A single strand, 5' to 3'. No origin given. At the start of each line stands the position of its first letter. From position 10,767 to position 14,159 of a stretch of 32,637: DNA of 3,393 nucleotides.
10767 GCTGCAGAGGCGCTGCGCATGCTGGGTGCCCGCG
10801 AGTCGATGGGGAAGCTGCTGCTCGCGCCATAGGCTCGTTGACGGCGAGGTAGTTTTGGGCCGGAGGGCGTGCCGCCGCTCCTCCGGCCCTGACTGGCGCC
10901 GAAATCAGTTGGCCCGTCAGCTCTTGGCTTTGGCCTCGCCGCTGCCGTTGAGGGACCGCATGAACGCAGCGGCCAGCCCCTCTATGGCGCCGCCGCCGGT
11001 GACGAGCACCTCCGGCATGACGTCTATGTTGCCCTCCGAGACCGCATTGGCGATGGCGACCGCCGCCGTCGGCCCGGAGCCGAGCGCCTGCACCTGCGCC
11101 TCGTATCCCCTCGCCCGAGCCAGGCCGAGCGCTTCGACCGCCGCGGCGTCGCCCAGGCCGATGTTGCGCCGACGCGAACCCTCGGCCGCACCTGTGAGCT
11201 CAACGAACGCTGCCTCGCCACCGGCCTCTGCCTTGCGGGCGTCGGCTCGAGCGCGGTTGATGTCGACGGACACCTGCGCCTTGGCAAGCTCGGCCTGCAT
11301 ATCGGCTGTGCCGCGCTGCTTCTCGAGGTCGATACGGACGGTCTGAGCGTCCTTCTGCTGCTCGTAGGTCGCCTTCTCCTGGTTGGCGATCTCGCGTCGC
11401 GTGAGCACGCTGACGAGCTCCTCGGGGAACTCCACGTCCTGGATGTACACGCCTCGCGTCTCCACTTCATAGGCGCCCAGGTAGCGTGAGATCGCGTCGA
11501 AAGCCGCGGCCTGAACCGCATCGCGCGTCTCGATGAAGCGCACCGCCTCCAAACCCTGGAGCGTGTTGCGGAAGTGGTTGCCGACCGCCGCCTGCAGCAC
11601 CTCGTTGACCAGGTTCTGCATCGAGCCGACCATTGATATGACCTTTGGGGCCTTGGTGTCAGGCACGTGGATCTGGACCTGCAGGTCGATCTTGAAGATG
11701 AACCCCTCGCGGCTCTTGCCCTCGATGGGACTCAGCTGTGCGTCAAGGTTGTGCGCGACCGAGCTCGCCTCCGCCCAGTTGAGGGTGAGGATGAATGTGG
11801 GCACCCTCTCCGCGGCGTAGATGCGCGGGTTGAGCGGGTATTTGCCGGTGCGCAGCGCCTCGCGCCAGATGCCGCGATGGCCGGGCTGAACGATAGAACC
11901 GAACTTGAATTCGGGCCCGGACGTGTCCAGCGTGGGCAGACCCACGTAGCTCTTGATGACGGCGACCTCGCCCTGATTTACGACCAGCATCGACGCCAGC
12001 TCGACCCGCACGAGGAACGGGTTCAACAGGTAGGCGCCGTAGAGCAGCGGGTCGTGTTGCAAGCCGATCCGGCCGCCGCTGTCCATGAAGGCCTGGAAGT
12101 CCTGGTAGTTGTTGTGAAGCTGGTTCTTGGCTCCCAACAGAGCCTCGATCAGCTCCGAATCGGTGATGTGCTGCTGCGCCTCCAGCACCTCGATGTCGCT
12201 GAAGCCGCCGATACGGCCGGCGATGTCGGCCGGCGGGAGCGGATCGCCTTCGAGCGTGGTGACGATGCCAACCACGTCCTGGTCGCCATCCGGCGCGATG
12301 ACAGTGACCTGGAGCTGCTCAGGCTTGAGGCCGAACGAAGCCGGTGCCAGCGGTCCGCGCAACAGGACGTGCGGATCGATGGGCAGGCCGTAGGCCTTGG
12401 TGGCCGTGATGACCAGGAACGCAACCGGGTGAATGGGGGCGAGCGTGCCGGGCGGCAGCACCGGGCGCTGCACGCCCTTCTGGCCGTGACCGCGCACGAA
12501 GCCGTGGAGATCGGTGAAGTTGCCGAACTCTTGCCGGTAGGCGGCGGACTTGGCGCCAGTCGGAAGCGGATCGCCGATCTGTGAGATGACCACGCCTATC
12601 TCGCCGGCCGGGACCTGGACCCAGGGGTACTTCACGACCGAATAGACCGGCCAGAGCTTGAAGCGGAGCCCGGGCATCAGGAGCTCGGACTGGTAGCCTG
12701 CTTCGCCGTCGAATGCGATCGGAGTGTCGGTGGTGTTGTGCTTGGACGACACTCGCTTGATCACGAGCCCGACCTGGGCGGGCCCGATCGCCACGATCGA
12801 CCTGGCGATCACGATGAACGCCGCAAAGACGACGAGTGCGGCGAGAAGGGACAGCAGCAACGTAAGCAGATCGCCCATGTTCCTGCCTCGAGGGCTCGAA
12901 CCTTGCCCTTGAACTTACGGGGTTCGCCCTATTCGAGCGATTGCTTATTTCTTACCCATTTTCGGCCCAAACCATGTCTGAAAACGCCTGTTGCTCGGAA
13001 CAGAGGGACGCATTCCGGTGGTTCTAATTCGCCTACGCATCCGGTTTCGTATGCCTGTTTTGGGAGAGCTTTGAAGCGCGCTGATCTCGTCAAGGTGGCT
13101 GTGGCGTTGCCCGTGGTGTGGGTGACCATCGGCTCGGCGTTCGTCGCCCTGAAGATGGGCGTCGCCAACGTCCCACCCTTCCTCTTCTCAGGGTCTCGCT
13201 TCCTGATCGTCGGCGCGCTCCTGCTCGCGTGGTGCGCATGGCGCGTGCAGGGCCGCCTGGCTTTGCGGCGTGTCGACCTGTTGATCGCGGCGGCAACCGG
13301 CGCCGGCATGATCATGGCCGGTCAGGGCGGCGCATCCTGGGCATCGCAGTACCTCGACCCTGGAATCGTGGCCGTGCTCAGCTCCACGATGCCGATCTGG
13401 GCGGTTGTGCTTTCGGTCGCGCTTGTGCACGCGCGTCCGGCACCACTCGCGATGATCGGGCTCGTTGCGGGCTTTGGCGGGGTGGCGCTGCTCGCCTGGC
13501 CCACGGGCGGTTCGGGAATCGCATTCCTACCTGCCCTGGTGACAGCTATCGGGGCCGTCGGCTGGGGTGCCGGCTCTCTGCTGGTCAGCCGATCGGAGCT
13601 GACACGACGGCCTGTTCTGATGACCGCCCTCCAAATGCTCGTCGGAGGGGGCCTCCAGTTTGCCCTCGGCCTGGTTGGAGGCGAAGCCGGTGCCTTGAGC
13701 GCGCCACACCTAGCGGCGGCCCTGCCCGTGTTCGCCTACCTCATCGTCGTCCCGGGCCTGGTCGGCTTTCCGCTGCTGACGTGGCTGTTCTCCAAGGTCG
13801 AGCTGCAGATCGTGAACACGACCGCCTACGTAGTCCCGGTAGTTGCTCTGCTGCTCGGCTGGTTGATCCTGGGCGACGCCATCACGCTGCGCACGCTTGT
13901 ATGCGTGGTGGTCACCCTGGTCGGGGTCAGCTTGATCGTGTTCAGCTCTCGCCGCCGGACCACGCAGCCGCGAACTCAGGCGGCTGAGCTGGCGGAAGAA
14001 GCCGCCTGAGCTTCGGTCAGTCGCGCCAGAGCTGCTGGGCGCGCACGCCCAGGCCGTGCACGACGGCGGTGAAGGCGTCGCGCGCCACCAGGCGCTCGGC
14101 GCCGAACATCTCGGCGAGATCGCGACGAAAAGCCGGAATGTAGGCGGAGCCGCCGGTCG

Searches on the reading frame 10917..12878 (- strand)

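Call 6: search_protein_families(library=padloc, proteins=[window:10917-12878:-], max_evalue=0.01)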
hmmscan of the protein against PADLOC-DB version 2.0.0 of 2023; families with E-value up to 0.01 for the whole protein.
window:10917-12878:- (653 aa): 0 families

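Call 47: search_protein_families(library=pfam, proteins=[window:10917-12878:-], max_evalue=0.001)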
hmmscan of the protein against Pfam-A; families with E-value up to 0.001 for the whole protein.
window:10917-12878:- (653 aa): 1 family
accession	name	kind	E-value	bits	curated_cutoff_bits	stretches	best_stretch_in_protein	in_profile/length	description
PF01145.31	Band_7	-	2.3e-16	60.8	23.6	1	299-509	2-172/176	SPFH domain / Band 7 family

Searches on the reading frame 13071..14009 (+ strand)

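Call 47: search_protein_families(library=pfam, proteins=[window:13071-14009:+], max_evalue=0.001)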
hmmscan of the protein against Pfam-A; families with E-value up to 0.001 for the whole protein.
window:13071-14009:+ (312 aa): 1 family
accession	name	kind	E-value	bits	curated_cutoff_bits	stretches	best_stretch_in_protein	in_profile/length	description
PF00892.27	EamA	-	6.6e-28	98.1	28.2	2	17-142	11-134/135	EamA-like transporter family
